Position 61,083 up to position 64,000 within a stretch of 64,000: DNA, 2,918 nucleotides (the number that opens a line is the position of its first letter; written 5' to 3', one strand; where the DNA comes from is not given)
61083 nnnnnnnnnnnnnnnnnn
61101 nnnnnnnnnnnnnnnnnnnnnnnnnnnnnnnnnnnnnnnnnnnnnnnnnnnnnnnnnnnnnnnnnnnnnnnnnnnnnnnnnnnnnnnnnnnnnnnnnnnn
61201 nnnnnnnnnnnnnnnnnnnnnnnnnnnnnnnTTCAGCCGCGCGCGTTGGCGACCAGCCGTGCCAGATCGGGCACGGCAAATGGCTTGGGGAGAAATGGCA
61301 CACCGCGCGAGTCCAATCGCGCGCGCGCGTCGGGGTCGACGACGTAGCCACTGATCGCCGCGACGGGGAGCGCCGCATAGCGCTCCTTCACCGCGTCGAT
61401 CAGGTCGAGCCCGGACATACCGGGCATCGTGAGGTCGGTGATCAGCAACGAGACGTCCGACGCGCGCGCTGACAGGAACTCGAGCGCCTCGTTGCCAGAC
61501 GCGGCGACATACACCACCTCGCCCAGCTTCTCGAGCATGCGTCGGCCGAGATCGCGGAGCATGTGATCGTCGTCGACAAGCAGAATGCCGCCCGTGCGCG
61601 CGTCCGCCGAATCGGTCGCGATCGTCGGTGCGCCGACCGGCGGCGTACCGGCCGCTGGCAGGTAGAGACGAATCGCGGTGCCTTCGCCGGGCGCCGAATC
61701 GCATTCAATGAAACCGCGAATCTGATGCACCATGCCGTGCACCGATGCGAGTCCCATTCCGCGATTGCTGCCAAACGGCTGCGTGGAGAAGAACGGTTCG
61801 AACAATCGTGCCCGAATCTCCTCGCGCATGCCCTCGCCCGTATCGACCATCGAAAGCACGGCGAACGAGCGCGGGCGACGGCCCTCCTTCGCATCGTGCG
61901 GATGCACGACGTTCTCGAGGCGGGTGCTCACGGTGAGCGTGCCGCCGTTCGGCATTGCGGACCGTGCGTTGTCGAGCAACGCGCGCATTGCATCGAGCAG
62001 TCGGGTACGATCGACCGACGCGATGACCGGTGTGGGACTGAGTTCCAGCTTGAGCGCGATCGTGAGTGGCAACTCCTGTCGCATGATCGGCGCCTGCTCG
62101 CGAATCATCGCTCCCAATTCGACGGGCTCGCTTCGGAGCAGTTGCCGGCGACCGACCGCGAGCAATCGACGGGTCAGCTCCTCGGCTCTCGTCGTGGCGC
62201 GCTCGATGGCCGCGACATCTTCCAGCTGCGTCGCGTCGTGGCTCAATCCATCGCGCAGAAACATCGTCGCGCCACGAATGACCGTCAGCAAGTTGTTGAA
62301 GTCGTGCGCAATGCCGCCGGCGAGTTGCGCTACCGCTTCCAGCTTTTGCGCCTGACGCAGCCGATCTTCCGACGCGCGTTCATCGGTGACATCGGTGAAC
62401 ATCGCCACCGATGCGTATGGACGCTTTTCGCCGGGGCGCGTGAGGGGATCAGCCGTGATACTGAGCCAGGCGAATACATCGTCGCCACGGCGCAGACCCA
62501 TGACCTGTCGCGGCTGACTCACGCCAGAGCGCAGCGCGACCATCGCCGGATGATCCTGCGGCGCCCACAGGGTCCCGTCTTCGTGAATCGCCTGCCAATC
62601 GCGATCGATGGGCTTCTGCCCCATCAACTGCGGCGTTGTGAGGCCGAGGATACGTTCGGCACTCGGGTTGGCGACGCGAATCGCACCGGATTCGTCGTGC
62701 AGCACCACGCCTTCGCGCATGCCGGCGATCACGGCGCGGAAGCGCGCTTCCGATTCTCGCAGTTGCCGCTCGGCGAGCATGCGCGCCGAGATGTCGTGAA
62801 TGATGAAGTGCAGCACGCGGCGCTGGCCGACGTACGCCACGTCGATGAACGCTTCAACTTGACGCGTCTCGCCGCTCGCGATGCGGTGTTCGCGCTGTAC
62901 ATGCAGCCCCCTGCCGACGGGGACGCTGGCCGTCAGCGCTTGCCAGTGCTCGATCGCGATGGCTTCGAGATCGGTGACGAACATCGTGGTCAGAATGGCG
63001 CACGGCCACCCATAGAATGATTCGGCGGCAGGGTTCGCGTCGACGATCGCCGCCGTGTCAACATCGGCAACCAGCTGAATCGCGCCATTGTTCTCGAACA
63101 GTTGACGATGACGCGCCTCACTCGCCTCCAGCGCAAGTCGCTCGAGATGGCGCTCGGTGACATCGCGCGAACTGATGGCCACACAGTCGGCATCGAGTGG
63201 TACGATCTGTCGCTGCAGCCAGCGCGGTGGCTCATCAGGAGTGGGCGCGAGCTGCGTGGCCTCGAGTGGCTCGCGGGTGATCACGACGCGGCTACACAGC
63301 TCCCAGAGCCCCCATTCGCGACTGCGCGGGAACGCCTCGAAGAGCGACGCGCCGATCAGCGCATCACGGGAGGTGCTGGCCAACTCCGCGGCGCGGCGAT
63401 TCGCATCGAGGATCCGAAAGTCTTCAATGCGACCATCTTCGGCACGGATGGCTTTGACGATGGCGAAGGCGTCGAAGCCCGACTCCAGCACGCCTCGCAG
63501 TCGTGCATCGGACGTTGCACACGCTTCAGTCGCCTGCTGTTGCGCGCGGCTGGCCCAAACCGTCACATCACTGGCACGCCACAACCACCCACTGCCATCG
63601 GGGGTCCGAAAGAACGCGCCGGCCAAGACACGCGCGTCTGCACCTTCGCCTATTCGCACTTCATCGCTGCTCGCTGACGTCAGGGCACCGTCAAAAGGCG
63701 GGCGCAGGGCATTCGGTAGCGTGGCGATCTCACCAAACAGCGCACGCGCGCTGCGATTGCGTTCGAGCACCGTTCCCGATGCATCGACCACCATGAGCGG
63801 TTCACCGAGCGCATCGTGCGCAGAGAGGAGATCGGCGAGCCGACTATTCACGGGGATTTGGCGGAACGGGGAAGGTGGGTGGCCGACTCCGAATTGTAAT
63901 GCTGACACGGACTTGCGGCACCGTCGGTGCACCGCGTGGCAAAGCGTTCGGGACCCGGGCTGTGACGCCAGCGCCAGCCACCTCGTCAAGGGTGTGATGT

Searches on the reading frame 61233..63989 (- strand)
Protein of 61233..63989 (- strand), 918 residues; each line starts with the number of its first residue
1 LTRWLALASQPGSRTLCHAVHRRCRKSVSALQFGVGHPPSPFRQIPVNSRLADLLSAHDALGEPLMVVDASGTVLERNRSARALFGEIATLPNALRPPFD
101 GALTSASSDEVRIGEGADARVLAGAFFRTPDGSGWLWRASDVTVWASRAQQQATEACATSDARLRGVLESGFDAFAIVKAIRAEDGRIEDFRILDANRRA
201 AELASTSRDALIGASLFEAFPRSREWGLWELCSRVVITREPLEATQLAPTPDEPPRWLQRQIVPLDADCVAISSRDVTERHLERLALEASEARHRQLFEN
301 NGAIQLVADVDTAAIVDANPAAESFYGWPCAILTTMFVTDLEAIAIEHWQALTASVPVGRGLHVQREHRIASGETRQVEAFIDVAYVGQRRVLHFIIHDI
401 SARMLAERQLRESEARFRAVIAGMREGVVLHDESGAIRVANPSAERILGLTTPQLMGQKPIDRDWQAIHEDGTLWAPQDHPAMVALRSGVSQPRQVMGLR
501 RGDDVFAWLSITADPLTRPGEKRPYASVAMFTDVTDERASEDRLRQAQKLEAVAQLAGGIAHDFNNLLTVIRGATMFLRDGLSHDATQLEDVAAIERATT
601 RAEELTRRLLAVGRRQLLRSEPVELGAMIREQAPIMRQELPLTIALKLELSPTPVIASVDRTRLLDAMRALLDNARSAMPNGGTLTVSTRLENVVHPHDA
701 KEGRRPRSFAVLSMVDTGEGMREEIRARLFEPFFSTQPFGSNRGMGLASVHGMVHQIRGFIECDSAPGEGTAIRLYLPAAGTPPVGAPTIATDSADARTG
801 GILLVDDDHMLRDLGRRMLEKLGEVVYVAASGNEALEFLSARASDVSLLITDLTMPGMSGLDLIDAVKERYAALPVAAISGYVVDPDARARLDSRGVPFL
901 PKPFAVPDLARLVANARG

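Call 28: search_protein_families(library=pfam, proteins=[window:61233-63989:-], max_evalue=0.00001)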
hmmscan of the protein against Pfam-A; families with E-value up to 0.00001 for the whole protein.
window:61233-63989:- (918 aa): 7 families
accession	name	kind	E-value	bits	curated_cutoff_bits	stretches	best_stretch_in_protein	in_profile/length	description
PF13188.13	PAS_8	-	6.5e-20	70.7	21.8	0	415-469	1-51/65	PAS domain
PF00072.30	Response_reg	-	2.4e-19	70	30.2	1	802-912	1-109/111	Response regulator receiver domain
PF00989.32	PAS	-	4.3e-18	65.8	22.6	1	416-522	2-102/113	PAS fold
PF08448.16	PAS_4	-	3.7e-15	56.5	23.1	1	190-281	14-109/110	PAS fold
PF02518.31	HATPase_c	-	1.5e-14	54.8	26.4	1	660-779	2-109/111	Histidine kinase-, DNA gyrase B-, and HSP90-like ATPase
PF13426.13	PAS_9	-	1.9e-11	44.6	27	0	426-536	2-103/103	PAS domain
PF00512.31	HisKA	-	9.9e-09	35.6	26.9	1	554-615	3-63/66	His Kinase A (phospho-acceptor) domain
